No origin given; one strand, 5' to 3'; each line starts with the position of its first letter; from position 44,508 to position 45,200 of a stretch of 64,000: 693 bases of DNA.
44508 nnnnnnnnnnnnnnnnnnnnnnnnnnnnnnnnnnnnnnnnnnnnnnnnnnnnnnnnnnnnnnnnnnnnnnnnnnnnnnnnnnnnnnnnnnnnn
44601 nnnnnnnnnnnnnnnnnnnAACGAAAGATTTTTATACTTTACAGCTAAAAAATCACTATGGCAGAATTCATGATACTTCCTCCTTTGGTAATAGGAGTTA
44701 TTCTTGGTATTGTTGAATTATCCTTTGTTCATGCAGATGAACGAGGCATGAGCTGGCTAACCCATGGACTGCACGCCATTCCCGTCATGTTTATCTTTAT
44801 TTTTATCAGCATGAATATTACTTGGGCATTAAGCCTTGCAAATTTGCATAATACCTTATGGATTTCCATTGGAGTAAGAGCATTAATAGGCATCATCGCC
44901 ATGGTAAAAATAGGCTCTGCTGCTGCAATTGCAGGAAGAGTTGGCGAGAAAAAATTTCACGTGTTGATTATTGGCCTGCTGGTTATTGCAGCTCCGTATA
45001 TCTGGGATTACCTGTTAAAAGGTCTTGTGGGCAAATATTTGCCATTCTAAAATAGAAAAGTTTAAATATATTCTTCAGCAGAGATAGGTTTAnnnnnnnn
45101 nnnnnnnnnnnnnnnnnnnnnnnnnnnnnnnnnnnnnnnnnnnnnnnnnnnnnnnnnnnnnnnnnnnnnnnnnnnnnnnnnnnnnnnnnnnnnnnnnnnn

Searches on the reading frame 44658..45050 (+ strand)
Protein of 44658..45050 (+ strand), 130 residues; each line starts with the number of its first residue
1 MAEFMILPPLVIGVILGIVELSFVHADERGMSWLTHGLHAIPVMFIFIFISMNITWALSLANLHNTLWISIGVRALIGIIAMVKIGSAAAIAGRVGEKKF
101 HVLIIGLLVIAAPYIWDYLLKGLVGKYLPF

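Call 4: search_protein_families(library=pfam, proteins=[window:44658-45050:+], max_evalue=0.1)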
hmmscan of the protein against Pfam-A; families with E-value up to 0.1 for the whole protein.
window:44658-45050:+ (130 aa): 1 family
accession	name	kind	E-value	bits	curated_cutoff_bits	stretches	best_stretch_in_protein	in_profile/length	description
PF07811.17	TadE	-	0.088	13.4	22.9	0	2-24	5-27/43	TadE-like protein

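Call 27: search_protein_families(library=ncbifam, proteins=[window:44658-45050:+], max_evalue=0.1)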
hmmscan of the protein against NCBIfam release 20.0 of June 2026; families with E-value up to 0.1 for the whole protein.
window:44658-45050:+ (130 aa): 0 families

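Call 56: search_protein_families(library=phrogs, proteins=[window:44658-45050:+], max_evalue=0.01)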
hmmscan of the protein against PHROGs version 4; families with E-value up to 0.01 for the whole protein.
window:44658-45050:+ (130 aa): 1 family
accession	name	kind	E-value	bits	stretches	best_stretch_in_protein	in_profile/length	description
phrog_38855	-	unknown function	0.0053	17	1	71-120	211-257/392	-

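Call 57: find_homologous_proteins(query=window:44658-45050:+, max_evalue=0.001)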
Query window:44658-45050:+ (130 aa): 93 proteins with E <= 0.001 among 124 candidates.
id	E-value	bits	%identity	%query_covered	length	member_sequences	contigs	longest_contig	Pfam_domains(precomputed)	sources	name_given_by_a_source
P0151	2.2e-75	269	100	100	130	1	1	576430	-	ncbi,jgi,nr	ncbi:hypothetical protein C4573_02750 [Candidatus Woesearchaeota archaeon]|nr:MAG: hypothetical prot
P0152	2.2e-56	207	78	96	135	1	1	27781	-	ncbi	-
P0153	2.4e-56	207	74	98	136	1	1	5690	-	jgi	jgi:hypothetical protein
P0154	5.6e-56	206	74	100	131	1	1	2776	-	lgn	-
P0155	2.8e-54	200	69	98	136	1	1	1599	-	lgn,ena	-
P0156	3.2e-54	200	71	96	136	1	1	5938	-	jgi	-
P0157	1.1e-52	195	69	99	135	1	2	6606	-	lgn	-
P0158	6.0e-51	190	68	100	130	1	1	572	-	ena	-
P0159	3.4e-46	174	63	98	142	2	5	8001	-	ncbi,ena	-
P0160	4.5e-46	174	60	100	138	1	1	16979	-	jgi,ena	-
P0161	6.1e-46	174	65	98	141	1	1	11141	-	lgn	-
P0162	8.7e-46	173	65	98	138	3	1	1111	-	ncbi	-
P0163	5.1e-45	171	62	98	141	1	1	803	-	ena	-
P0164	2.4e-44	168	60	98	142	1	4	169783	-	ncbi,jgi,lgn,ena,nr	ncbi:MAG TPA: hypothetical protein VJG90_08735 [Candidatus Nanoarchaeia archaeon]|nr:hypothetical pr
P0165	6.1e-43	164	60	95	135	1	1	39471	-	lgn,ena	-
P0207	4.1e-36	142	59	90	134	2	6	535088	-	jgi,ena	jgi:hypothetical protein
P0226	2.6e-34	136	50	98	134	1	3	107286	-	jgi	jgi:hypothetical protein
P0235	6.5e-32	128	53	88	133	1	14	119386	-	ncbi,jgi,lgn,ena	-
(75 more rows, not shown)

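Call 58: find_encoding_contigs(protein=P0164, flank=9000, max_places=1)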
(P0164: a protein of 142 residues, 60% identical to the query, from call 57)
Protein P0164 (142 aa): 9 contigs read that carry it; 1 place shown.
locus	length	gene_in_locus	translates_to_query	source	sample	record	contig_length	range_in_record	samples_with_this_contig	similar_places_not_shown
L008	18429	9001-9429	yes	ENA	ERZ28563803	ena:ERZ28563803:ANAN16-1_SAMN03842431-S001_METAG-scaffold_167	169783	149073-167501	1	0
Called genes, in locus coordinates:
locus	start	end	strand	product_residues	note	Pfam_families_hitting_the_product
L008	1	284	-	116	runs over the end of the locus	-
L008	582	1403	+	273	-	PF13365:Trypsin_2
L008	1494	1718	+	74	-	PF21748:UPF0150 (weak), PF15919:HicB_lk_antitox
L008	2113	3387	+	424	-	-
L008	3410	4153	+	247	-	PF00009:GTP_EFTU (faint), PF00350:Dynamin_N (faint), PF02421:FeoB_N (faint), PF03193:RsgA_GTPase (faint), PF01926:MMR_HSR1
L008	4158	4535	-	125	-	PF01850:PIN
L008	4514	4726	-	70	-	PF02697:VAPB_antitox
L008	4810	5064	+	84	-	PF01247:Ribosomal_L35Ae, PF01782:RimM (faint)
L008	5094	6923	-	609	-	-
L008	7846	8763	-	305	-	PF01555:N6_N4_Mtase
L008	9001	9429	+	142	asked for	-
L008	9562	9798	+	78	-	PF02697:VAPB_antitox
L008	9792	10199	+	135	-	PF01850:PIN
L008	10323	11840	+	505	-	-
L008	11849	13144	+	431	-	PF19220:Rod_CreS (weak)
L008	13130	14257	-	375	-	-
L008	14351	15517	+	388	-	-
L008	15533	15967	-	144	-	PF02502:LacAB_rpiB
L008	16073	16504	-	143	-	PF01850:PIN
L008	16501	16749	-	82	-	PF04014:MazE_antitoxin (weak)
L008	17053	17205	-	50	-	PF15919:HicB_lk_antitox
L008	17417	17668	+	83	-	-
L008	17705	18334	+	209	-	PF00834:Ribul_P_3_epim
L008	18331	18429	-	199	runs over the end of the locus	PF13489:Methyltransf_23, PF08241:Methyltransf_11, PF08242:Methyltransf_12 (weak), PF13649:Methyltransf_25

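Call 59: find_encoding_contigs(protein=P0207, flank=9000, max_places=1)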
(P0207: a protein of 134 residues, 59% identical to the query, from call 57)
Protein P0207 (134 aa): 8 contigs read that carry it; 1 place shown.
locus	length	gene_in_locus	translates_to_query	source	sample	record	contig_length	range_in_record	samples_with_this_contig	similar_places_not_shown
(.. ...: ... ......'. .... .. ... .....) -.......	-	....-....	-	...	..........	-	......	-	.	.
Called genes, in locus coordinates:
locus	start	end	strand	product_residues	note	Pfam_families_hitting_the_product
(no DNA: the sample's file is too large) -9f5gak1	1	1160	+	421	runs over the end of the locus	-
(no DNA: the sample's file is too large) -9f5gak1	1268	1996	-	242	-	-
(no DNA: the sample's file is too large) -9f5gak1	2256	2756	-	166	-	-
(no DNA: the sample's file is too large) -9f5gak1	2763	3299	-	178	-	-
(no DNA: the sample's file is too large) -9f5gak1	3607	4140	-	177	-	-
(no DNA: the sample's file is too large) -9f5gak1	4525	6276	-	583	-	PF05362:Lon_C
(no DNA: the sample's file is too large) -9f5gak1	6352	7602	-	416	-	-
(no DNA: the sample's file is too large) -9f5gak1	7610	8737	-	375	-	-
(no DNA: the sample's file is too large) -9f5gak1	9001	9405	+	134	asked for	-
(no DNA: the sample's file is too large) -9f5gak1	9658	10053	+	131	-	PF12840:HTH_20 (weak), PF01047:MarR (faint), PF08279:HTH_11, PF13412:HTH_24 (weak), PF01022:HTH_5 (weak)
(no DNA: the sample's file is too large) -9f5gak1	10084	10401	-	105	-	-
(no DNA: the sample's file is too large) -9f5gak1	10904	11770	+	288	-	PF06028:DUF915 (weak), PF00561:Abhydrolase_1 (weak), PF02089:Palm_thioest (weak), PF24096:DUF7379 (weak)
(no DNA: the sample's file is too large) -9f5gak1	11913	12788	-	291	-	-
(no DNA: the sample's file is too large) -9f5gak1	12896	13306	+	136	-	PF11969:DcpS_C, PF01230:HIT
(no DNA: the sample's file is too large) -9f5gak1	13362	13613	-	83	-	PF03083:MtN3_slv (weak), PF04193:PQ-loop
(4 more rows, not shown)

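Call 60: find_encoding_contigs(protein=P0226, flank=9000, max_places=1)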
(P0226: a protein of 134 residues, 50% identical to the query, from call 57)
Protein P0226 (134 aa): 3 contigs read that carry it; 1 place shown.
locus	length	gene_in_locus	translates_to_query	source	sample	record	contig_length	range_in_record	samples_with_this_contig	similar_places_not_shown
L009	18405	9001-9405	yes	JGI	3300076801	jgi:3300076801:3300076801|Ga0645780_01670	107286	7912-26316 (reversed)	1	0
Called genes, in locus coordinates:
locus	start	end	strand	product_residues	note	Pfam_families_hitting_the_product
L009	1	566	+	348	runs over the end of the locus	PF00534:Glycos_transf_1, PF13692:Glyco_trans_1_4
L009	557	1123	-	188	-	-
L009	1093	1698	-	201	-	PF13641:Glyco_tranf_2_3, PF00535:Glycos_transf_2, PF10111:Glyco_tranf_2_2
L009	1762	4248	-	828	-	PF13641:Glyco_tranf_2_3, PF00535:Glycos_transf_2, PF10111:Glyco_tranf_2_2, PF13632:Glyco_trans_2_3 (weak), PF20706:GT4-conflict, PF00534:Glycos_transf_1, PF13692:Glyco_trans_1_4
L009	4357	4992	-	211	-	-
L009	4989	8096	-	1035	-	PF25856:MPN635_N (faint)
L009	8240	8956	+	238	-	PF09754:PAC2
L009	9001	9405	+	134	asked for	-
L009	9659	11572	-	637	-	PF13328:HD_4, PF01966:HD (weak), PF04607:RelA_SpoT, PF02824:TGS, PF28438:RelA_RIS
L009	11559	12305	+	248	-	PF00696:AA_kinase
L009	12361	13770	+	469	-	-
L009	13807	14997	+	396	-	PF04055:Radical_SAM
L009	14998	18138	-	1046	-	PF00133:tRNA-synt_1, PF09334:tRNA-synt_1g, PF08264:Anticodon_1, PF19302:DUF5915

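Call 61: find_encoding_contigs(protein=P0235, flank=9000, max_places=1)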
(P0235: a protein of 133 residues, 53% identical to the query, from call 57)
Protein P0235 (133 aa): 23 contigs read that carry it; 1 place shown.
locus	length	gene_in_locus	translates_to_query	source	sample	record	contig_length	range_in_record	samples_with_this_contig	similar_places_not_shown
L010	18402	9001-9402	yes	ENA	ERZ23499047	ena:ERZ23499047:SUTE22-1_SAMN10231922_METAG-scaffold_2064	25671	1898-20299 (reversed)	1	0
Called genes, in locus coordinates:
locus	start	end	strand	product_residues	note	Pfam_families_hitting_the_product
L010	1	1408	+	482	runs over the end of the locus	PF02874:ATP-synt_ab_N, PF00006:ATP-synt_ab, PF22919:ATP-synt_VA_C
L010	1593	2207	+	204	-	PF01813:ATP-synt_D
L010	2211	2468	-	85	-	-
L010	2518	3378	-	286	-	PF01478:Peptidase_A24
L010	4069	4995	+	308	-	-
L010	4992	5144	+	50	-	-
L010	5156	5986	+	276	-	-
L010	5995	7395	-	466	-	-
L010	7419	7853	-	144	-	-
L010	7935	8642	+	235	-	PF09754:PAC2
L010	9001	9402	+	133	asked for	-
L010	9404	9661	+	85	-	-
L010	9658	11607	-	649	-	PF13328:HD_4, PF01966:HD, PF04607:RelA_SpoT, PF02824:TGS, PF28438:RelA_RIS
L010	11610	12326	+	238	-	PF00696:AA_kinase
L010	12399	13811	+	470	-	-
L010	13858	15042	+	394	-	PF04055:Radical_SAM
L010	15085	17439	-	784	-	PF05124:S_layer_C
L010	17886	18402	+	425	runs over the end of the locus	PF02403:Seryl_tRNA_N, PF00587:tRNA-synt_2b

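Call 71: find_encoding_contigs(protein=P0157, flank=9000, max_places=2)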
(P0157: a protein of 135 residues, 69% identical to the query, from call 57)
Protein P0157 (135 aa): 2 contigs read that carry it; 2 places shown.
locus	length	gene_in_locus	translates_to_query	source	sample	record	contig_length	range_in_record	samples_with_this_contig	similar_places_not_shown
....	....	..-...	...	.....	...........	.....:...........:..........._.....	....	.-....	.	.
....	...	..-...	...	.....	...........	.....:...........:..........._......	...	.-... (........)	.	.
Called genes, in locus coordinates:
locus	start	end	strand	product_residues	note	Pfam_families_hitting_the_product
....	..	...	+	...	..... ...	-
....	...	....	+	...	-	-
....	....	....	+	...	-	-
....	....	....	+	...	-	-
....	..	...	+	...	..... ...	-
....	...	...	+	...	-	?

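Call 72: find_encoding_contigs(protein=P0160, flank=9000, max_places=1)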
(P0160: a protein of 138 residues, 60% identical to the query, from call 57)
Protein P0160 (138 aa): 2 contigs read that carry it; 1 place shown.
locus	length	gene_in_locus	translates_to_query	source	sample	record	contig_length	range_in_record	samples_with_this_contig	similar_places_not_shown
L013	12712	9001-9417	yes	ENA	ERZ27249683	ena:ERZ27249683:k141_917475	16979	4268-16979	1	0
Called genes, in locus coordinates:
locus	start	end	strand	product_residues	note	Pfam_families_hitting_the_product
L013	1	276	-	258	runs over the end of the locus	-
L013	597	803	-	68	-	PF18930:DUF5679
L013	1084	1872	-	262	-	-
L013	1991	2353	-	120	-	-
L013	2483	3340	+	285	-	PF01078:Mg_chelatase (weak), PF07728:AAA_5 (faint), PF13401:AAA_22 (faint), PF00158:Sigma54_activat (weak)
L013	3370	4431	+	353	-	PF20436:LonB_AAA-LID, PF05362:Lon_C, PF13541:ChlI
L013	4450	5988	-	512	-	PF02562:PhoH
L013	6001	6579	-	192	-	-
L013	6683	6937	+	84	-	PF01247:Ribosomal_L35Ae, PF01782:RimM (faint)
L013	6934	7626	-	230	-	PF02811:PHP (faint), PF13263:PHP_C (weak)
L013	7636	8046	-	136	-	-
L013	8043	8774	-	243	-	PF09622:DUF2391 (faint)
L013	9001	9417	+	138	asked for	-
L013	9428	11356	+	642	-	-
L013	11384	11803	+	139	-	-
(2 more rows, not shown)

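Call 94: search_solved_structures(query=window:44658-45050:+, max_evalue=1)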
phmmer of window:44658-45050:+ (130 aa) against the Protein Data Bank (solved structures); distinct sequences matched with E-value up to 1: 0.
